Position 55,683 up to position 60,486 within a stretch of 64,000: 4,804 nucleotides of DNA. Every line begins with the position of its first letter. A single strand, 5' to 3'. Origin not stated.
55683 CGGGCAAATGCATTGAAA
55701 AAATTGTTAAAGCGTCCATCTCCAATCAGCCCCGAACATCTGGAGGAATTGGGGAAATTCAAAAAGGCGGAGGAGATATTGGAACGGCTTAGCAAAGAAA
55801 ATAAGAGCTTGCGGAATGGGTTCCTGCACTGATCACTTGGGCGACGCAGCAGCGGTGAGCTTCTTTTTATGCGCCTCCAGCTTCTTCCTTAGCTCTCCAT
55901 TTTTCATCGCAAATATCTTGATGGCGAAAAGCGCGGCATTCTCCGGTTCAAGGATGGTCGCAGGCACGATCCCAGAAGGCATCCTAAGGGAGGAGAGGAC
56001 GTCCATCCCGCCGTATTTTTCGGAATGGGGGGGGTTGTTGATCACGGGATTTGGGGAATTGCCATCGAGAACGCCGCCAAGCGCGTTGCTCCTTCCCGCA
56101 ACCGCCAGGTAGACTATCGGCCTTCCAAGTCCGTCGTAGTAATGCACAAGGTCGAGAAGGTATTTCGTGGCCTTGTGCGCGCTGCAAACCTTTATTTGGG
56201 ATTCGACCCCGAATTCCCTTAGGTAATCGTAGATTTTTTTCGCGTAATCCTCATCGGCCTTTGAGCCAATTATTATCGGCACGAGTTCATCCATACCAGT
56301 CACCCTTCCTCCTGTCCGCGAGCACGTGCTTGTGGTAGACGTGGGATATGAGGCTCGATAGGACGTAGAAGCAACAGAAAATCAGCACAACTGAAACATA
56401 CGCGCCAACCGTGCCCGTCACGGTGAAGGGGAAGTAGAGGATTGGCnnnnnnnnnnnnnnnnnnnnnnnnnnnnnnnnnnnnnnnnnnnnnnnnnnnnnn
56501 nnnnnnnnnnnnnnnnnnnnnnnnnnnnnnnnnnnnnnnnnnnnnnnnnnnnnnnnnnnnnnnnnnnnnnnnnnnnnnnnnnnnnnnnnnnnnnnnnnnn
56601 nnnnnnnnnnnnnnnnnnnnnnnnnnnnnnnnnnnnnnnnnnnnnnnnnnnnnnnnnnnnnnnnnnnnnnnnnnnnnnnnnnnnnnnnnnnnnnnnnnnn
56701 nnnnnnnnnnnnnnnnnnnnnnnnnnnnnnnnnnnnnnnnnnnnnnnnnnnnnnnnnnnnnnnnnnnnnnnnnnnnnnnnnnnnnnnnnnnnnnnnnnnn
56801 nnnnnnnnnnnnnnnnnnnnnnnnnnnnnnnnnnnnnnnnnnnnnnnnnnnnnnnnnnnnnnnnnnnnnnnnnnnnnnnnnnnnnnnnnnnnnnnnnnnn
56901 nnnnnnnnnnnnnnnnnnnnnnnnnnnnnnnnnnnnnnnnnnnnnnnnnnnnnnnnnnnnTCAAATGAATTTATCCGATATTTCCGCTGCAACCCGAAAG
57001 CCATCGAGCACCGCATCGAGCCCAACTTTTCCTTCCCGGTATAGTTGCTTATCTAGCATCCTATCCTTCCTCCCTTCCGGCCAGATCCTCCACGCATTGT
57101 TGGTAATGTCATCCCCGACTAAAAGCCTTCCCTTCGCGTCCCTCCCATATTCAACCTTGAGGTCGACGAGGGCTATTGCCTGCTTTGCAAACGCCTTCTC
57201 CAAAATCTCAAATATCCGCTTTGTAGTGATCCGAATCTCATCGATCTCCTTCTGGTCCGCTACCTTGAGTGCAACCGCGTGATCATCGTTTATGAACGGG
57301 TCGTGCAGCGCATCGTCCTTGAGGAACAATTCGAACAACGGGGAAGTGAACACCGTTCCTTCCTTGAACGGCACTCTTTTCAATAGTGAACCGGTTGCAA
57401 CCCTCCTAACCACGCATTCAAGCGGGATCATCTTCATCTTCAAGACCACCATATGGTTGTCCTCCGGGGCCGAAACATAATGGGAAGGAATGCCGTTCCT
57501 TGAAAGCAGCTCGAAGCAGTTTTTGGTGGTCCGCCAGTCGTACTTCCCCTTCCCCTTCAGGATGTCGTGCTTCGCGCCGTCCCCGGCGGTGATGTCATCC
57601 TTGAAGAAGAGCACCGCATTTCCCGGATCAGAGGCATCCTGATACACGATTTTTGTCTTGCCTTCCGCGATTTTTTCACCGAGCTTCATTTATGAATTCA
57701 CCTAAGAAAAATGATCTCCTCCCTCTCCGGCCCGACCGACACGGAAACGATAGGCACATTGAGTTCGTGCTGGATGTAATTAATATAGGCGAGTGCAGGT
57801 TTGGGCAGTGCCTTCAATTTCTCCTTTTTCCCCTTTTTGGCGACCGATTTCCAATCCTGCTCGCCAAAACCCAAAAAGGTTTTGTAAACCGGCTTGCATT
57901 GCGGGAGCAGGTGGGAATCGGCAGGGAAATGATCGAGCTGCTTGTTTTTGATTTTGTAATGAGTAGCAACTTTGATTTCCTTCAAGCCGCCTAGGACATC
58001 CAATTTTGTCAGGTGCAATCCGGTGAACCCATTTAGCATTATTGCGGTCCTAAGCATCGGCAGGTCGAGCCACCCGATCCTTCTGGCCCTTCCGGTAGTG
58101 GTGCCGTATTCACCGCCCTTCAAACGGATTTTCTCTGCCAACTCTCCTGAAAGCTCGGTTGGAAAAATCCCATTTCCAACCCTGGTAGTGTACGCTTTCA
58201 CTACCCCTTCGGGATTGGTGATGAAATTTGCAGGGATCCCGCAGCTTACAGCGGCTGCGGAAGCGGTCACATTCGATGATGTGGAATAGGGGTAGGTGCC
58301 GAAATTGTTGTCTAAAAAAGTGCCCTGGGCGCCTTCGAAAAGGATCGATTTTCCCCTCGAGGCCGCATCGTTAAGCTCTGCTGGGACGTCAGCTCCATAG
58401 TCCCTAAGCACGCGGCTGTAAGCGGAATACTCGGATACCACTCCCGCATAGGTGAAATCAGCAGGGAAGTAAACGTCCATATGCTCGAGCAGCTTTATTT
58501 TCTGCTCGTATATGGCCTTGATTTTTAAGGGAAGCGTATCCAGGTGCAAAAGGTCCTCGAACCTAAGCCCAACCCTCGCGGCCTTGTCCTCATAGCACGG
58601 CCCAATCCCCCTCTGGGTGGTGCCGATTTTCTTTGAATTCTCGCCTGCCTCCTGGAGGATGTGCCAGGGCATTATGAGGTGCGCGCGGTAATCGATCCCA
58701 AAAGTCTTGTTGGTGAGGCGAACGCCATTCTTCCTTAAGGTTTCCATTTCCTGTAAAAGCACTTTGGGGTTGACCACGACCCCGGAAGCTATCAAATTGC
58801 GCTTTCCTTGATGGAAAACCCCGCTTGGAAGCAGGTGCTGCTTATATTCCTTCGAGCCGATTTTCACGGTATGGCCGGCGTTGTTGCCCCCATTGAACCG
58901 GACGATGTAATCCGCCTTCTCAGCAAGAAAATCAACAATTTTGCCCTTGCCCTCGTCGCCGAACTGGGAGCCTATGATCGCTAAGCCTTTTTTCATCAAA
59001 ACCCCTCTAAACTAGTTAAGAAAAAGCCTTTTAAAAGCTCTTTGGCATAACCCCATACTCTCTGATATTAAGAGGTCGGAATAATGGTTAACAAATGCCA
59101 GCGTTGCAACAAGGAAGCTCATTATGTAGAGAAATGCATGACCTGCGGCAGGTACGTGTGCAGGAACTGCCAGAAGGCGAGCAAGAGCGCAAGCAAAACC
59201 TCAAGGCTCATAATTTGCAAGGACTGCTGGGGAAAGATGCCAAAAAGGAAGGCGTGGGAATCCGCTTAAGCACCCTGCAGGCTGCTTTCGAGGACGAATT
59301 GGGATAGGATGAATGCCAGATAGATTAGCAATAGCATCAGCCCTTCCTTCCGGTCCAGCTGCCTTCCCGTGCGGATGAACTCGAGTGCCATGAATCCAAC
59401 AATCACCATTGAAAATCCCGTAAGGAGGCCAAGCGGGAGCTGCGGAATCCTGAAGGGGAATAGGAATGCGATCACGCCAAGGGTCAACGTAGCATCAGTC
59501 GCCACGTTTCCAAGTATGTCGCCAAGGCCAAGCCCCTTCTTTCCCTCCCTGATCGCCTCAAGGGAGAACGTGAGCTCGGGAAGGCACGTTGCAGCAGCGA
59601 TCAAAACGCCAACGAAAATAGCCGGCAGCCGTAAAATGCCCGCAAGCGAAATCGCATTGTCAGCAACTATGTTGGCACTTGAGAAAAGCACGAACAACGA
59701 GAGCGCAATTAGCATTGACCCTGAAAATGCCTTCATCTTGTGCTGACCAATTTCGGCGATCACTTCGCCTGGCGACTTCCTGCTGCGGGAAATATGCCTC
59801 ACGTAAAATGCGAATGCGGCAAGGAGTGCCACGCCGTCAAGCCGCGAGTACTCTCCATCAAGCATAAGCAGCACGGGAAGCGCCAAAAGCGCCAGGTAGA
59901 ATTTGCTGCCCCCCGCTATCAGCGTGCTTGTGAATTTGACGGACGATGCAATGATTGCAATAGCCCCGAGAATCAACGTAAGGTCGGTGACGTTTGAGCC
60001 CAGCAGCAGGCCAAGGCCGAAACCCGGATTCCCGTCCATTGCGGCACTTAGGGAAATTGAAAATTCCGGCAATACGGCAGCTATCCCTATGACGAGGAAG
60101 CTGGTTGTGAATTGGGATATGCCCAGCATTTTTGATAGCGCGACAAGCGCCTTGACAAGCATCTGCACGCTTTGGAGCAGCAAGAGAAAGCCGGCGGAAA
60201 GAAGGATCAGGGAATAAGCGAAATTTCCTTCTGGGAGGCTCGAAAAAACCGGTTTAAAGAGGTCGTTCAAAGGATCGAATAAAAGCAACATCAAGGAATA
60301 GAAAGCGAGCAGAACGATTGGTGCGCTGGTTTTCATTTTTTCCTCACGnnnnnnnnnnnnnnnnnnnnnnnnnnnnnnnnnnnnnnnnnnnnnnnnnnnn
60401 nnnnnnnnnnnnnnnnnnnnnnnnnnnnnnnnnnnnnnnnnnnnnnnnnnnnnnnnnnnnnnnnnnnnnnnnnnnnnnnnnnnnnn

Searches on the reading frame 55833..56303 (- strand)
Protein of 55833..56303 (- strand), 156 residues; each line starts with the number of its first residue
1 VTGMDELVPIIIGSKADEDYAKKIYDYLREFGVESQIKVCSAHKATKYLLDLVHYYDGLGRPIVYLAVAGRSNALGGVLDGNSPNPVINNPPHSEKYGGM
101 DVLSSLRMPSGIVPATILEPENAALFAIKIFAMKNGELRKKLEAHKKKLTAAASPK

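Call 63: search_protein_families(library=pfam, proteins=[window:55833-56303:-], max_evalue=0.001)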
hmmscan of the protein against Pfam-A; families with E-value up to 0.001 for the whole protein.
window:55833-56303:- (156 aa): 1 family
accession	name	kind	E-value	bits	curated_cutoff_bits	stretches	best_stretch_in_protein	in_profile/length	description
PF00731.26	AIRC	-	6.5e-37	126.8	30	1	8-150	2-146/148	AIR carboxylase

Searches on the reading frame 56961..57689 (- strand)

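Call 10: search_protein_families(library=pfam, proteins=[window:56961-57689:-], max_evalue=0.001)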
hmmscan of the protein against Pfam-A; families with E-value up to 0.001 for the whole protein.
window:56961-57689:- (242 aa): 1 family
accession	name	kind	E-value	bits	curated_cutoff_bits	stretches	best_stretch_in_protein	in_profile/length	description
PF01259.24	SAICAR_synt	-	1.3e-66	225.2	20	1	6-221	1-219/233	SAICAR synthetase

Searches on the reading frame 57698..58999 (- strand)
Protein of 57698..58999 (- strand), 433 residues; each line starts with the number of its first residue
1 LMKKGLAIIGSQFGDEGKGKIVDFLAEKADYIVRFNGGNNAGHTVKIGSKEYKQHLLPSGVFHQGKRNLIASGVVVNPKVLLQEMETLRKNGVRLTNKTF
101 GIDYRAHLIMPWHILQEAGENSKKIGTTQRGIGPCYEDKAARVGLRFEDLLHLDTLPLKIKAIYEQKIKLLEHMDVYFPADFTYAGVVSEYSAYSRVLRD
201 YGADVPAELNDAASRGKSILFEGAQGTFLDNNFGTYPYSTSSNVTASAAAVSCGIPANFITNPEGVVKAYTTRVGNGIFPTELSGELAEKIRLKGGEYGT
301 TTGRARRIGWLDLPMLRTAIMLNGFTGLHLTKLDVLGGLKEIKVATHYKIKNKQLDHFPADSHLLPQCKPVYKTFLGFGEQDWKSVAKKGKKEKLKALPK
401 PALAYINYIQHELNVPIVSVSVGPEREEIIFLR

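Call 10: search_protein_families(library=pfam, proteins=[window:57698-58999:-], max_evalue=0.001)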
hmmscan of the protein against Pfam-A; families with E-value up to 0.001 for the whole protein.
window:57698-58999:- (433 aa): 1 family
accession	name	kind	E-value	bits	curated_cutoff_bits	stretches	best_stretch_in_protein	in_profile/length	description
PF00709.27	Adenylsucc_synt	-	1.2e-154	515.6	27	1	7-430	1-416/416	Adenylosuccinate synthetase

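Call 11: find_related_loci(query=window:57698-58999:-, collection=genome_contigs, flank=2000)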
Query window:57698-58999:- (433 aa) in genome_contigs; peptide patterns used: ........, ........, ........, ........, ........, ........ (x = any residue, [..] = any of these).
88 stretches matched a pattern; 11 encode a relative of the query (tblastn E <= 1e-3); 11 distinct loci.
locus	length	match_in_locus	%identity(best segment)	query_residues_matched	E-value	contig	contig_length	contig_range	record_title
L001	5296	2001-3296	84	2-433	0e+0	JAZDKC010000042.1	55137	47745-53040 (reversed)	MAG: Candidatus Micrarchaeota archaeon isolate MEGAHIT-group-0.512 k141_2441358, whole genome shotgun sequence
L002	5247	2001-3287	73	5-433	0e+0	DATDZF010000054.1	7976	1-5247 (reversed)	MAG TPA_asm: Candidatus Norongarragalinales archaeon isolate SMAG_U8185 k141_1990409, whole genome shotgun sequence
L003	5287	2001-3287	72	5-433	0e+0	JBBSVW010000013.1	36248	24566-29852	MAG: Candidatus Micrarchaeota archaeon isolate H43-bin164_1 H43_bin164_1_000000000013, whole genome shotgun sequence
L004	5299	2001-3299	71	1-433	0e+0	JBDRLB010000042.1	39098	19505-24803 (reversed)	MAG: Candidatus Micrarchaeota archaeon isolate MEGAHIT-group-1.75 k141_3931544, whole genome shotgun sequence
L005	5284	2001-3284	68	5-432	0e+0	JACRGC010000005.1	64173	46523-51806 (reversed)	MAG: Candidatus Micrarchaeota archaeon isolate NC_groundwater_1741_Pr3_B-0.1um_42_19 SR-2_scaffold_141_1843939, whole ge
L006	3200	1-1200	70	34-433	0e+0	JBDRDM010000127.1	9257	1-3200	MAG: Candidatus Micrarchaeota archaeon isolate MEGAHIT-group-1.248 k141_7060682, whole genome shotgun sequence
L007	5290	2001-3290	48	4-433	2e-130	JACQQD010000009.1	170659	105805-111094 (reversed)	MAG: Candidatus Micrarchaeota archaeon isolate NC_groundwater_1324_Ag_S-0.2um_56_85 S_p2_S4_coassembly_k141_2734170, who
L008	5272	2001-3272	48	8-431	8e-128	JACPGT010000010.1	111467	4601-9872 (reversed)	MAG: Candidatus Micrarchaeota archaeon isolate NC_groundwater_395_Ag_B-0.1um_58_13 GD18-4_B1_scaffold_508701, whole geno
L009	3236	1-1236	48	13-426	6e-121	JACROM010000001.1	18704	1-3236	MAG: Candidatus Micrarchaeota archaeon isolate NC_groundwater_1961_Pr3_S-0.2um_52_3 scaffold_101664, whole genome shotgu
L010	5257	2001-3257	39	7-430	1e-83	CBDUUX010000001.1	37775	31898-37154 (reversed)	MAG TPA_asm: uncultured bacterium isolate SRR22302361_binner23_Refined_116 genome assembly, contig: ERZ25748748.234, who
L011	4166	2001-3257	38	7-430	1e-82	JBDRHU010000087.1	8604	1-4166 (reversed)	MAG: Patescibacteria group bacterium isolate MEGAHIT-group-1.55 k141_13918976, whole genome shotgun sequence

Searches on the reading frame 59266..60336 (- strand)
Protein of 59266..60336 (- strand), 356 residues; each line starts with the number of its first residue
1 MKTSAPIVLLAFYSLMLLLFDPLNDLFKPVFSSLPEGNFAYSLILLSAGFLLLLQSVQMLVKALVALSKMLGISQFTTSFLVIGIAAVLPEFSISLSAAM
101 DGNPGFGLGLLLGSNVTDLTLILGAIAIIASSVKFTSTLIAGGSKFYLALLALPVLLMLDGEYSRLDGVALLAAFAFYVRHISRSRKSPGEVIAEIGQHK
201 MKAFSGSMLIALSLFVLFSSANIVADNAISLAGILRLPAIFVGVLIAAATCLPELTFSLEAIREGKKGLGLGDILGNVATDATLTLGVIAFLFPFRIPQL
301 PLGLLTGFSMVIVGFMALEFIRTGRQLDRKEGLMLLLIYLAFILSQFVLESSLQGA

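Call 10: search_protein_families(library=pfam, proteins=[window:59266-60336:-], max_evalue=0.001)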
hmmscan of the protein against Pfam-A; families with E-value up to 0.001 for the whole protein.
window:59266-60336:- (356 aa): 1 family
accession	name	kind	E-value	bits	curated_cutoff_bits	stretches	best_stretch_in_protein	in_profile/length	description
PF01699.29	Na_Ca_ex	-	1.2e-32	113.4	24.9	2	42-179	2-146/151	Sodium/calcium exchanger protein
